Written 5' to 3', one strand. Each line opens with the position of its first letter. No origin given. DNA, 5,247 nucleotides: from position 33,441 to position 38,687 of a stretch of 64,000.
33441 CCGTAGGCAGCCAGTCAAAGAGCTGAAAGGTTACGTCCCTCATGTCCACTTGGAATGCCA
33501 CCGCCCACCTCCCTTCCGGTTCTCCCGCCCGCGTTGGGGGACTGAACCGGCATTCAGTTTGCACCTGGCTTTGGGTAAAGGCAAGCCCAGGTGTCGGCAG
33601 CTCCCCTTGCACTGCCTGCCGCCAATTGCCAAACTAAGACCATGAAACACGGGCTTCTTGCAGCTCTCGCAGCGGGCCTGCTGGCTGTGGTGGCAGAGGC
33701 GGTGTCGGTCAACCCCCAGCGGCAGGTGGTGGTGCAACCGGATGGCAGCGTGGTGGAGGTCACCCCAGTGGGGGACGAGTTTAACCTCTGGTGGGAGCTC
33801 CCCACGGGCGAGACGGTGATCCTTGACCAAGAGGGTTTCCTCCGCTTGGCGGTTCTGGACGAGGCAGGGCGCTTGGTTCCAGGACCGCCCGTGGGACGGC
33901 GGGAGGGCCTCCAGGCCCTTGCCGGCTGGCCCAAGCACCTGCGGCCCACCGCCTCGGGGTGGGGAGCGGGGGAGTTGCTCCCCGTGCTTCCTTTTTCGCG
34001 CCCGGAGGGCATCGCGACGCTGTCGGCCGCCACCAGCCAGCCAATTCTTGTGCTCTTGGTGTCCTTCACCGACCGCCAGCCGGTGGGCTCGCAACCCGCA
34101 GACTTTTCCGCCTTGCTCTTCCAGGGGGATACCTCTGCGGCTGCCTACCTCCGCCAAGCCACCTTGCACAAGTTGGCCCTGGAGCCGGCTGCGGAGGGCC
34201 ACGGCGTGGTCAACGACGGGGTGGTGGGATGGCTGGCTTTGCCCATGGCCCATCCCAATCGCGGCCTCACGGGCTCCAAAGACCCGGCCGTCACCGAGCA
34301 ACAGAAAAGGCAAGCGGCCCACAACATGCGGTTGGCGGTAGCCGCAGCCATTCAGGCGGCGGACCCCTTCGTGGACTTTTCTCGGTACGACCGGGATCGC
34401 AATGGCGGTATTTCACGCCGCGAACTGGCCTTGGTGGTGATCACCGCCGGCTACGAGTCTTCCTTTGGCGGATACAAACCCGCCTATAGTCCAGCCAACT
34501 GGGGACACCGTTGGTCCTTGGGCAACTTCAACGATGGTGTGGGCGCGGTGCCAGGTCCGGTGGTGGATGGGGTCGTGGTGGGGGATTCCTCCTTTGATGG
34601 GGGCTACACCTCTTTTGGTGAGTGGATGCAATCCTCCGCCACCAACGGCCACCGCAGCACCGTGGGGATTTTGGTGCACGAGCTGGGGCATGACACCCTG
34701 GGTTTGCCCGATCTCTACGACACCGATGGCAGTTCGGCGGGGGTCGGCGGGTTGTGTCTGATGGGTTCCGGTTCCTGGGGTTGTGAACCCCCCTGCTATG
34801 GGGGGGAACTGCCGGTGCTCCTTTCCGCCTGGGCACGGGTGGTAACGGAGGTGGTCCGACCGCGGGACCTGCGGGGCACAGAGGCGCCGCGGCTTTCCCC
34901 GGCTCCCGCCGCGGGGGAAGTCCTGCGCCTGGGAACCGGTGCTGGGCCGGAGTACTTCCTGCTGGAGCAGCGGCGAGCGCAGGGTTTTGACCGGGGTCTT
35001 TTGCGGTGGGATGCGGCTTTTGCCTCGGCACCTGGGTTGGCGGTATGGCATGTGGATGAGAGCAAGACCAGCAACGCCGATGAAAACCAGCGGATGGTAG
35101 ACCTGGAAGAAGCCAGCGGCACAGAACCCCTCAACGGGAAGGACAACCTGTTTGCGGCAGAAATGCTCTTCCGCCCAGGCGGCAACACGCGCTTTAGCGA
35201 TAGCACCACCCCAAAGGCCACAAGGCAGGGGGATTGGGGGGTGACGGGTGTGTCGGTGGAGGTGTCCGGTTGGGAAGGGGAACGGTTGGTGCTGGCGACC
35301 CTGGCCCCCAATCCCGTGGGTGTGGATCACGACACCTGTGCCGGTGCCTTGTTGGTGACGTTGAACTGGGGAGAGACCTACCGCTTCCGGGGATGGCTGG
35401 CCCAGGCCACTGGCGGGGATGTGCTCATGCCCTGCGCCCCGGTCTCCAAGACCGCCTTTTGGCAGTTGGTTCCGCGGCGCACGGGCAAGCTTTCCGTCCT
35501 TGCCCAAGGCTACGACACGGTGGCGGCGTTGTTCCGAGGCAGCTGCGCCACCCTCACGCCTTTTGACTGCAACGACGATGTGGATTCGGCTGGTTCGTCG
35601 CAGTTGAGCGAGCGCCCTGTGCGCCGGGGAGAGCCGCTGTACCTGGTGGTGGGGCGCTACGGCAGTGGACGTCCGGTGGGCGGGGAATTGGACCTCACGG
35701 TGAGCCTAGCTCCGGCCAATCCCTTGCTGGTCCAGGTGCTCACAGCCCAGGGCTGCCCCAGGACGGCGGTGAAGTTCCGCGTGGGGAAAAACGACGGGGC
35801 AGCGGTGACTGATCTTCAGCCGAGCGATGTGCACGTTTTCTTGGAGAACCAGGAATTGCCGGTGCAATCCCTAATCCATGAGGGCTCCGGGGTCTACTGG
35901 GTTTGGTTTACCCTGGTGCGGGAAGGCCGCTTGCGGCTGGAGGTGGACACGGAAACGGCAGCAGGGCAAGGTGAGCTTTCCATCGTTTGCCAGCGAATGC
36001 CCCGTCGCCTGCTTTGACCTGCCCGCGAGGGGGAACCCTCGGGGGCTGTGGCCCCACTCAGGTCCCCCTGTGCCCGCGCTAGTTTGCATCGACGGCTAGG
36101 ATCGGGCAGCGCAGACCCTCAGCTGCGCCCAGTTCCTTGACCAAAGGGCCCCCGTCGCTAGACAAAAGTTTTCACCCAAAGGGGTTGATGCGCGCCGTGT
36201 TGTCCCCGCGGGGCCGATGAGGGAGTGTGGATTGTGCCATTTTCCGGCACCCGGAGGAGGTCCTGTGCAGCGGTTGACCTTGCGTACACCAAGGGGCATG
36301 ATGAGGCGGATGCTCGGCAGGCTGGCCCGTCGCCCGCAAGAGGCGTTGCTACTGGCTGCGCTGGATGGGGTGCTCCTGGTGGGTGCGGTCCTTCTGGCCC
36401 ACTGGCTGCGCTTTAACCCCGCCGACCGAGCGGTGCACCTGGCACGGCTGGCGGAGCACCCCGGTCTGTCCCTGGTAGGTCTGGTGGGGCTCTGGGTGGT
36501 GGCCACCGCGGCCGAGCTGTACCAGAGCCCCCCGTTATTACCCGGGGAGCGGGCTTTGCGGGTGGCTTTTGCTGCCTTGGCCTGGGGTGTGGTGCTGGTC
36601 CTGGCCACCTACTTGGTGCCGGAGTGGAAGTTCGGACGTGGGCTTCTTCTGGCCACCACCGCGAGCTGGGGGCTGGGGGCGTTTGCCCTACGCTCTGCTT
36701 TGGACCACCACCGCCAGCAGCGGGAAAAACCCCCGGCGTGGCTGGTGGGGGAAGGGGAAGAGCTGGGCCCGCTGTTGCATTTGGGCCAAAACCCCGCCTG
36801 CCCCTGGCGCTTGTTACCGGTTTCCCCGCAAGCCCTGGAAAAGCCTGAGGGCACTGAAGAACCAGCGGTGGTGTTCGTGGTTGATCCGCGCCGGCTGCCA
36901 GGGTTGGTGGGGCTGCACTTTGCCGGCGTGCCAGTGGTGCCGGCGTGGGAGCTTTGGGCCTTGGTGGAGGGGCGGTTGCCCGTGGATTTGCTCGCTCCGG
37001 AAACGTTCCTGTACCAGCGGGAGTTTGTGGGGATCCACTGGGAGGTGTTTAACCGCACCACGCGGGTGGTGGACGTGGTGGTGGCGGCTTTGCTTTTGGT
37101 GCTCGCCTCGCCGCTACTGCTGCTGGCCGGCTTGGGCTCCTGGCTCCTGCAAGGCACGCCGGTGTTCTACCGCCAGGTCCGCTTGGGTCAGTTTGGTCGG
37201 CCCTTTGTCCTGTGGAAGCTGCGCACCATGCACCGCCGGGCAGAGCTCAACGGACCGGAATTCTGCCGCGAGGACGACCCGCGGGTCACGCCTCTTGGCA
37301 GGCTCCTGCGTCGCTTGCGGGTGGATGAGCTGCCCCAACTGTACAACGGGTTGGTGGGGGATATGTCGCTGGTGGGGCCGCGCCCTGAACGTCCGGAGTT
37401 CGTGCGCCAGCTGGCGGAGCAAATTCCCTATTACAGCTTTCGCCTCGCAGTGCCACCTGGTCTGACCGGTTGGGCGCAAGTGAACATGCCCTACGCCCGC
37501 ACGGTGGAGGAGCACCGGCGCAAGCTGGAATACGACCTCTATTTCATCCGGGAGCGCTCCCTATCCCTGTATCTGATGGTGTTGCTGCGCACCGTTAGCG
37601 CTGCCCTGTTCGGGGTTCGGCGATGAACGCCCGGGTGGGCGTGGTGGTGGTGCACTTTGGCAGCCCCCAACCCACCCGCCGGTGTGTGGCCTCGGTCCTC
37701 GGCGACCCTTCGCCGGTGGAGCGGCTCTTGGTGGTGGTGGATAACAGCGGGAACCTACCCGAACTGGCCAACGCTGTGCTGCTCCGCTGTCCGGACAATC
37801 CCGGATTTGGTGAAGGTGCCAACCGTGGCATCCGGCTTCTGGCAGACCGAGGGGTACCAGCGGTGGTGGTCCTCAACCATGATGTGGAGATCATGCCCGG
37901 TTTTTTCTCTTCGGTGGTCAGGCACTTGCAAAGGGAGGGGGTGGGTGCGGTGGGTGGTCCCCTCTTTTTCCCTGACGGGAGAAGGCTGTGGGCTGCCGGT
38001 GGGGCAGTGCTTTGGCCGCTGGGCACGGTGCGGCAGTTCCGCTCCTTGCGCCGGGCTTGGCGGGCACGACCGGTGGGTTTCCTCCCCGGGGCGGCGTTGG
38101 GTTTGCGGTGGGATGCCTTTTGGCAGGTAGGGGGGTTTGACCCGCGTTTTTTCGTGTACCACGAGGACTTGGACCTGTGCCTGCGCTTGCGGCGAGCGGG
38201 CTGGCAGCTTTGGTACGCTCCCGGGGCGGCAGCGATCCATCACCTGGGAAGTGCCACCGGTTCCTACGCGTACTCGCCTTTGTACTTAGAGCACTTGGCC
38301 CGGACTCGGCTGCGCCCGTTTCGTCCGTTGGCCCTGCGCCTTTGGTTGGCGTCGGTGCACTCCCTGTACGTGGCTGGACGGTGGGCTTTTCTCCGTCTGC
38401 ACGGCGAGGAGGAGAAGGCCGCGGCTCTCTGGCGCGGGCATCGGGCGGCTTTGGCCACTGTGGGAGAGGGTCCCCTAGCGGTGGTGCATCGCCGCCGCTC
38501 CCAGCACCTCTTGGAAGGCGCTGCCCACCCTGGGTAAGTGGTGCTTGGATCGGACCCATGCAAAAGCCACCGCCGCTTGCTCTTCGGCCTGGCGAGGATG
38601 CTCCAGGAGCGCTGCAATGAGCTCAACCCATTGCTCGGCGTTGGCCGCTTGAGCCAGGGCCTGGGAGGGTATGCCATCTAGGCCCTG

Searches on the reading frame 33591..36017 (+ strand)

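Call 87: search_protein_families(library=pfam, proteins=[window:33591-36017:+], max_evalue=0.0001)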
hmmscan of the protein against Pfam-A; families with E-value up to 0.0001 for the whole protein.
window:33591-36017:+ (808 aa): 1 family
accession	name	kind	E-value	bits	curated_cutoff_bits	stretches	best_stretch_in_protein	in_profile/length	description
PF05547.17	Peptidase_M6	-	7e-12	45.6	22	1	201-399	78-268/294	Immune inhibitor A peptidase M6, catalytic domain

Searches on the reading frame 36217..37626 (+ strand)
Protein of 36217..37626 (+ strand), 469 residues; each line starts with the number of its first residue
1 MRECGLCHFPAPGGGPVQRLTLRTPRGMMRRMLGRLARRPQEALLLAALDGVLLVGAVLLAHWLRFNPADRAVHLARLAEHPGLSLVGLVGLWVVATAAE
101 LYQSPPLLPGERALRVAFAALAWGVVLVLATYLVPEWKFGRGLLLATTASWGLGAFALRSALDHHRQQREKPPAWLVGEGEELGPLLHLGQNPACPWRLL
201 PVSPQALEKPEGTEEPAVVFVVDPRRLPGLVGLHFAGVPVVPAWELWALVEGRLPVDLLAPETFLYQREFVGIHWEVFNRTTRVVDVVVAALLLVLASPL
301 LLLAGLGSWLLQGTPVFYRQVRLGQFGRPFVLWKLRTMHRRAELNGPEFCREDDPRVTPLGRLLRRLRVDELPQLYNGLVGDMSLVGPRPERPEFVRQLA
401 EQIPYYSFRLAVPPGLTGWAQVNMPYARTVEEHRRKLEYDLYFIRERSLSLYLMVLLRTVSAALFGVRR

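Call 87: search_protein_families(library=pfam, proteins=[window:36217-37626:+], max_evalue=0.0001)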
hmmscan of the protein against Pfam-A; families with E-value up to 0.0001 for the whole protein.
window:36217-37626:+ (469 aa): 1 family
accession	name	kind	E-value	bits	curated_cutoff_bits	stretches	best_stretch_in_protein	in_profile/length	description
PF02397.22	Bac_transf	-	2.5e-56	190.5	27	1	283-464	2-178/179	Bacterial sugar transferase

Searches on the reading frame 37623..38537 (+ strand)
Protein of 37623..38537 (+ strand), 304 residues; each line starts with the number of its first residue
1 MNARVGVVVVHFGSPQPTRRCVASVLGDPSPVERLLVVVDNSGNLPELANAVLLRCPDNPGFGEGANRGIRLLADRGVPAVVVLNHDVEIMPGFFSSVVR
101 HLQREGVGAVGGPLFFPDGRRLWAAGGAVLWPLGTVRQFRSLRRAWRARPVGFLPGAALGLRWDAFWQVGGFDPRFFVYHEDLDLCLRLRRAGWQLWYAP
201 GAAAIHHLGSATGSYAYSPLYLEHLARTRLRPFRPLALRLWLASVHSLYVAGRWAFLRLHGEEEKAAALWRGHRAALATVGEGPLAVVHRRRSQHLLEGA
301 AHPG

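Call 87: search_protein_families(library=pfam, proteins=[window:37623-38537:+], max_evalue=0.0001)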
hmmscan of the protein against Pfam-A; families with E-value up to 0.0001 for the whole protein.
window:37623-38537:+ (304 aa): 4 families
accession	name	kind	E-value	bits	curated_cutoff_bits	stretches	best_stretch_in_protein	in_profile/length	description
PF13632.12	Glyco_trans_2_3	-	1.5e-13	51.4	27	1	81-207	2-123/198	Glycosyl transferase family group 2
PF13641.12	Glyco_tranf_2_3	-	4.2e-13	50.3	27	1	4-229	2-224/230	Glycosyltransferase like family 2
PF00535.33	Glycos_transf_2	-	1.2e-09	38.8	23.3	1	7-169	2-167/168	Glycosyl transferase family 2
PF13506.12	Glyco_transf_21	-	1.6e-06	28.1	21.7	1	70-206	23-154/174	Glycosyl transferase family 21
